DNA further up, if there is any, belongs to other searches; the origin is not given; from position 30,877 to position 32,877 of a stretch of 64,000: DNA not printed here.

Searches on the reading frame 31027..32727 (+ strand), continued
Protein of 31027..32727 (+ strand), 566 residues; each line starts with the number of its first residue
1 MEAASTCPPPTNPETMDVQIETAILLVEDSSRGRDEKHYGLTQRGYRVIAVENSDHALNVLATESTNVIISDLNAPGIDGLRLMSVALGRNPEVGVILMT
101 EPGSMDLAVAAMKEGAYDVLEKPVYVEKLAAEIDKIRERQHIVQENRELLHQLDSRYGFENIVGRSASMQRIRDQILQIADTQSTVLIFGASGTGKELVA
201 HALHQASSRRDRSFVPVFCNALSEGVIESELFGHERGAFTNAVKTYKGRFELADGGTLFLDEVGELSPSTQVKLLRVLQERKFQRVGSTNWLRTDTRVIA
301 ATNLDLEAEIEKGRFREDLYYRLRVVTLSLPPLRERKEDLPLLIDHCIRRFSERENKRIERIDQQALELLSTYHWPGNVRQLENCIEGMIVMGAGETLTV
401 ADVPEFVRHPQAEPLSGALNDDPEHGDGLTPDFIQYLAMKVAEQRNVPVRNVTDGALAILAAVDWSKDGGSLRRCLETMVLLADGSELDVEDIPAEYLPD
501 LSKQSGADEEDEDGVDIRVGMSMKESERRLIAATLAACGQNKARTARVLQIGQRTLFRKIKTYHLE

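Call 20: find_related_loci(query=window:31027-32727:+, collection=genome_contigs, flank=10000)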
Query window:31027-32727:+ (566 aa) in genome_contigs; peptide patterns used: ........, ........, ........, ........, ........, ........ (x = any residue, [..] = any of these).
600 stretches matched a pattern (row limit reached: there are more); 481 encode a relative of the query (tblastn E <= 1e-3); the best 80 are kept; 80 distinct loci.
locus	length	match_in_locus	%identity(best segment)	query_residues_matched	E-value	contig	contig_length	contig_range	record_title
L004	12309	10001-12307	86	5-566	0e+0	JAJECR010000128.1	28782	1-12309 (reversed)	MAG: Candidatus Latescibacterota bacterium isolate jk18xAbins.29 k141_41417, whole genome shotgun sequence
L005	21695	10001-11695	85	2-566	0e+0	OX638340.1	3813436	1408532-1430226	MAG: uncultured Gemmatimonadota bacterium isolate 6ed59a95-0d5b-4630-9937-108f2708d2fb genome assembly, chromosome: 1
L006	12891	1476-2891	49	3-563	3e-115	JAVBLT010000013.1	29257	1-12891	MAG: Kiritimatiellia bacterium isolate EPI_MAG_00031 c_000010778180, whole genome shotgun sequence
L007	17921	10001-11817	49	24-566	2e-115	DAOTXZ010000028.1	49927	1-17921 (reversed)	MAG TPA_asm: Dehalococcoidia bacterium isolate H23_298 k115_648125, whole genome shotgun sequence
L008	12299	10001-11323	46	24-566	2e-114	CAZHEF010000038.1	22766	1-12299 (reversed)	MAG TPA_asm: uncultured Clostridia bacterium isolate binchicken_co40_105 genome assembly, contig: NODE_1420_length_22766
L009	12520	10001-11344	49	20-565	3e-114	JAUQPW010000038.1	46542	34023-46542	MAG: bacterium isolate JZ-2.bins.100.201901 NODE_1356_length_46542_cov_1.673985, whole genome shotgun sequence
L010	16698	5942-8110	44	16-434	7e-114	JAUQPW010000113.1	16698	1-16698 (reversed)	MAG: bacterium isolate JZ-2.bins.100.201901 NODE_6290_length_16698_cov_1.399010, whole genome shotgun sequence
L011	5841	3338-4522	47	12-407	5e-113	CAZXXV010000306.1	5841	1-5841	MAG TPA_asm: uncultured bacterium isolate binchicken_co376_252 genome assembly, contig: NODE_19045_length_5841_cov_6.996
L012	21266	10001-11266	50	41-566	2e-112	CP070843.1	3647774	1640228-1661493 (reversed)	MAG: Deltaproteobacteria bacterium isolate bin435 chromosome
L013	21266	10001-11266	49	41-566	6e-112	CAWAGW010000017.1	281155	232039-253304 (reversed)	MAG: uncultured delta proteobacterium isolate MFD02416.bin.2.191 genome assembly, contig: contig_6570, whole genome shot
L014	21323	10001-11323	46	24-566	1e-111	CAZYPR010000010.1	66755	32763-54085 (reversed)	MAG TPA_asm: uncultured Clostridia bacterium isolate binchicken_co96_90 genome assembly, contig: NODE_116_length_66755_c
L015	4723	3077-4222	48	24-405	3e-112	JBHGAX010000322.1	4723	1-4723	MAG: Candidatus Methylomirabilales bacterium isolate SBS.BIN.71 SBSBIN71_contig_322, whole genome shotgun sequence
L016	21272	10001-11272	44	24-446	3e-111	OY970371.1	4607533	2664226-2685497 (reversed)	MAG: Candidatus Manganitrophaceae bacterium isolate MFD03066.bin.c.2 genome assembly, chromosome: 1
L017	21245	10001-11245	47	4-420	3e-111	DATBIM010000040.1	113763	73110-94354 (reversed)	MAG TPA_asm: Candidatus Methylomirabilota bacterium isolate SMAG_U3894 k141_3259099, whole genome shotgun sequence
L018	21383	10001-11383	47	3-561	9e-111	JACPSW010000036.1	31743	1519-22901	MAG: Candidatus Rokuibacteriota bacterium isolate NC_groundwater_716_Ag_S-0.2um_69_13 S36_SO-2_scaffold_136024, whole ge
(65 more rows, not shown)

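Call 45: search_solved_structures(query=window:31027-32727:+, max_evalue=1e-30, show_alignments=2)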
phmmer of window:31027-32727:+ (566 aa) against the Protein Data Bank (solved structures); distinct sequences matched with E-value up to 1e-30: 35.
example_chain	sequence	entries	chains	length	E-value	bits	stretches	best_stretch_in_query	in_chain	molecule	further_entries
4l4u_A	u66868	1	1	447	4.4e-89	302.7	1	24-398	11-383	Transcriptional regulator (NtrC family)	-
1ny5_A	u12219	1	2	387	9.6e-87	295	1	24-398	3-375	transcriptional regulator (NtrC family)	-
9qq6_C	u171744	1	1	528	3.1e-86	293.3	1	136-404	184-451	Nif-specific regulatory protein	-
1ojl_A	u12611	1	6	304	3e-85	290.1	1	161-407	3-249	TRANSCRIPTIONAL REGULATORY PROTEIN ZRAR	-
8p53_C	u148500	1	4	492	1.7e-77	264.5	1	89-424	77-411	Transcriptional regulator FleQ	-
8pb9_D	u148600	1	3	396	8.1e-77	262.3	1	89-409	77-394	Transcriptional regulator FleQ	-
6jdi_A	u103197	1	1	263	1.3e-76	261.5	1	159-412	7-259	Nitrogen assimilation regulatory protein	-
5exx_A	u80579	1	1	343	1.9e-76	261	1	159-424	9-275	Transcriptional regulator FleQ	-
6j7e_A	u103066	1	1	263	6.6e-76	259.2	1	159-412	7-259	Nitrogen assimilation regulatory protein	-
7ejw_C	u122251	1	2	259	1.3e-75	258.3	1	159-410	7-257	Transcriptional regulator FleQ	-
5exp_A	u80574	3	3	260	1.4e-75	258.2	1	159-409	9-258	Transcriptional regulator FleQ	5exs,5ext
6jdl_A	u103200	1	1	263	1.7e-75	257.9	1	159-412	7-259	Nitrogen assimilation regulatory protein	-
3dzd_A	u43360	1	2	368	2.4e-74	254.1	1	44-398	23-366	Transcriptional regulator (NtrC family)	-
5ep0_A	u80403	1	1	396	5.8e-74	252.8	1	23-405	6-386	Putative repressor protein luxO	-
26jl_A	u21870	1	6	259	1.3e-70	241.8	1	161-408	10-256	Flagellar regulatory protein A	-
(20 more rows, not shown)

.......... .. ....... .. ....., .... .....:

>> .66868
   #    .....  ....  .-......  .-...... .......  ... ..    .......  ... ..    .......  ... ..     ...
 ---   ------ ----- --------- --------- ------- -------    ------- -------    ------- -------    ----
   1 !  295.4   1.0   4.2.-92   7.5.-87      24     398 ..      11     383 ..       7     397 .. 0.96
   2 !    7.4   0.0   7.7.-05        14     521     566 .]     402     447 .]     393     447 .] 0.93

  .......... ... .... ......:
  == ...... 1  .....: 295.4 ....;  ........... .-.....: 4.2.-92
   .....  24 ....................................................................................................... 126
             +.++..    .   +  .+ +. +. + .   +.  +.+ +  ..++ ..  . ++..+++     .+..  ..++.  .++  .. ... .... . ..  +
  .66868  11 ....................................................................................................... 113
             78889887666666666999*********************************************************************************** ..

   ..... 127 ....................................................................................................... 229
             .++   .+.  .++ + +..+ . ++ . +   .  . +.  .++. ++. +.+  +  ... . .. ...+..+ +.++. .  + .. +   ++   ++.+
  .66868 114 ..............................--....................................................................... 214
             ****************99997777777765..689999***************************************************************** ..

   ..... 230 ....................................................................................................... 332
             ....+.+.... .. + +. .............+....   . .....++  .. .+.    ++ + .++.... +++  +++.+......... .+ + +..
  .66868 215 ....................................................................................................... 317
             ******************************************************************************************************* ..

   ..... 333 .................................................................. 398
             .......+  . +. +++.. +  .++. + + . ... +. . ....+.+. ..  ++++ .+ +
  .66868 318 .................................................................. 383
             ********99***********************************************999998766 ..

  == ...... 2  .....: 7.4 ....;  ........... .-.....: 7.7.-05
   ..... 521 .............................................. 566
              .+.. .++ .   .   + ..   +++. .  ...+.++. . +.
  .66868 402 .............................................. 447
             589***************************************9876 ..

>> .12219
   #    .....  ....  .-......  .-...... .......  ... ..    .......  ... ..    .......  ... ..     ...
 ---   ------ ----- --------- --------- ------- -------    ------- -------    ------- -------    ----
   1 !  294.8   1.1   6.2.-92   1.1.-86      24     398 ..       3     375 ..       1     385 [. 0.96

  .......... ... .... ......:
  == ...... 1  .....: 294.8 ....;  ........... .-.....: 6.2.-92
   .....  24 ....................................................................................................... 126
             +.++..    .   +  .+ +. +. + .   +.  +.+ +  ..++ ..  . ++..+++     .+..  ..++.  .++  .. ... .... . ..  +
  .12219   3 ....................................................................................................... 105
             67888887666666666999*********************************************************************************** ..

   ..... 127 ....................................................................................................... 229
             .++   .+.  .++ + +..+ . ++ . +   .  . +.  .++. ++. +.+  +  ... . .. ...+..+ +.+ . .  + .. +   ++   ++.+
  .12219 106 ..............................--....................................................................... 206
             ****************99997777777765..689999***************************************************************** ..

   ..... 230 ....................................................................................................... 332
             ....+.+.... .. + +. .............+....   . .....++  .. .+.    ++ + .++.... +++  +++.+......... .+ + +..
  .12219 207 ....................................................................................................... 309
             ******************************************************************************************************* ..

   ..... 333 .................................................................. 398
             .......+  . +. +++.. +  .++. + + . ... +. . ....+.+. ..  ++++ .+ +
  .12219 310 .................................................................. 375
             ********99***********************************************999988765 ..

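Call 62: predict_structure(alignment_id=A1)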
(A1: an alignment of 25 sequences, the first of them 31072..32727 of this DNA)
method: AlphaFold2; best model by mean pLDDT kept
length: 551 residues; sequences in the alignment: 25
mean_pLDDT: 72.3   pTM: 0.44
mean pLDDT of the five models: 72.3, 71.3, 70.2, 68.8, 65.7
residues with pLDDT >= 90: 42; 70-90: 325; 50-70: 141; < 50: 43
segments of 3 or more residues with pLDDT < 50: 1-4, 225-227, 397-412, 486-497
pLDDT, mean of each block of 10 residues (from residue 1): 62 89 89 92 89 91 90 86 87 82 84 86 74 54 54 68 76 69 80 83 71 75 51 82 80 71 79 79 77 57 53 70 71 71 73 76 66 70 76 56 35 63 76 71 73 62 69 71 48 43 71 83 73 74 79 60
secondary structure, 60 per line:
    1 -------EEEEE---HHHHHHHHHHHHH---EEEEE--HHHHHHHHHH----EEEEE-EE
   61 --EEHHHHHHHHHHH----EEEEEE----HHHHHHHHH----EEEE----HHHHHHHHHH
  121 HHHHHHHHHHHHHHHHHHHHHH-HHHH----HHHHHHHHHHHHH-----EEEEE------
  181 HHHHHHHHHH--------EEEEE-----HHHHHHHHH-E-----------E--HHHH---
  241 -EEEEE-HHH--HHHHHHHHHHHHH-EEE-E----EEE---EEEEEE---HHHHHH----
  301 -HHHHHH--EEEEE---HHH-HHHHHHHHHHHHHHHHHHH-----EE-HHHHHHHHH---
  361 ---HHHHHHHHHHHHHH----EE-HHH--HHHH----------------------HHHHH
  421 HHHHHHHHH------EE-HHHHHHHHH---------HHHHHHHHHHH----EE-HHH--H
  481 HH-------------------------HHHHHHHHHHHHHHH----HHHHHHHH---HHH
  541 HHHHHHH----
elements in order: E8-12 H16-28 E32-36 H39-48 E53-57 H65-75 E80-85 H90-98 E103-106 H111-142 H144-147 H152-164 E170-174 H181-190 E199-203 H209-217 H234-237 E242-246 H253-265 E267-269 E276-278 E282-287 H291-296 H302-307 E310-314 H322-340 H349-357 H364-377 H390-393 H416-429 H439-447 H457-467 H508-522 H527-534 H538-547

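Call 72: search_protein_families(library=ncbifam, proteins=[window:31027-32727:+], max_evalue=1e-10)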
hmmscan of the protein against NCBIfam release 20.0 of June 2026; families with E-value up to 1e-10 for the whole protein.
window:31027-32727:+ (566 aa): 36 families (the best 25 are shown)
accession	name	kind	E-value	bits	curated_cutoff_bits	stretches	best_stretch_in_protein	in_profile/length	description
NF008469.0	PRK11361.1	equivalog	1.1e-126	423.3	714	1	22-414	5-397/461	acetoacetate metabolism transcriptional regulator AtoC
TIGR01818.1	ntrC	equivalog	1.1e-116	390.3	558.6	1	25-407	2-381/463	nitrogen regulation protein NR(I)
TIGR01817.1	nifA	equivalog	1.9e-113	380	528.85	1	136-403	174-438/534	nif-specific transcriptional activator NifA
TIGR02915.1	PEP_resp_reg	equivalog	4.1e-113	378.5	502.6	1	24-404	1-383/445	PEP-CTERM-box response regulator transcription factor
NF041552.1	TF_PrdR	equivalog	9.5e-112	374.2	795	2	126-409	237-516/577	sigma-54 dependent transcriptional regulator PrdR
NF051870.1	NAssimRespRegNtrX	equivalog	1.7e-108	363.5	600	1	23-403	3-378/452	nitrogen assimilation response regulator NtrX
NF007689.0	PRK10365.1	equivalog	3.7e-108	362.2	760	1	41-404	25-383/441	sigma-54-dependent response regulator transcription factor ZraR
NF041946.1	LuxO_transreg_Vib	equivalog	3.8e-101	339.1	800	1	43-410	18-383/463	quorum-sensing sigma-54 dependent transcriptional regulator LuxO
NF011695.0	PRK15115.1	equivalog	6.9e-98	328.3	763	1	22-395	7-370/445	two-component system response regulator GlrR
NF008176.1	PRK10923.1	equivalog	7.5e-98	328.1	620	1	23-409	5-387/469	nitrogen regulation protein NR(I)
NF038308.1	RNA_repair_RtcR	equivalog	1.8e-96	324.1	650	1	105-413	123-442/530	RNA repair transcriptional activator RtcR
NF003451.0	PRK05022.1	equivalog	2.9e-92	310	476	1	130-392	162-422/512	nitric oxide reductase transcriptional regulator NorR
NF050807.1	TransRegFlbDCaul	equivalog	4.1e-90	302.8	750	2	43-402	22-360/454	sigma-54-dependent transcriptional regulator FlbD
NF011958.0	PRK15429.1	equivalog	1.2e-86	291.9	830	1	132-416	352-635/692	formate hydrogenlyase transcriptional activator FlhA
NF041906.1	V4R_TF_MobR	exception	8.6e-83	278.7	999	1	146-392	218-464/544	phenol degradation transcriptional regulator MobR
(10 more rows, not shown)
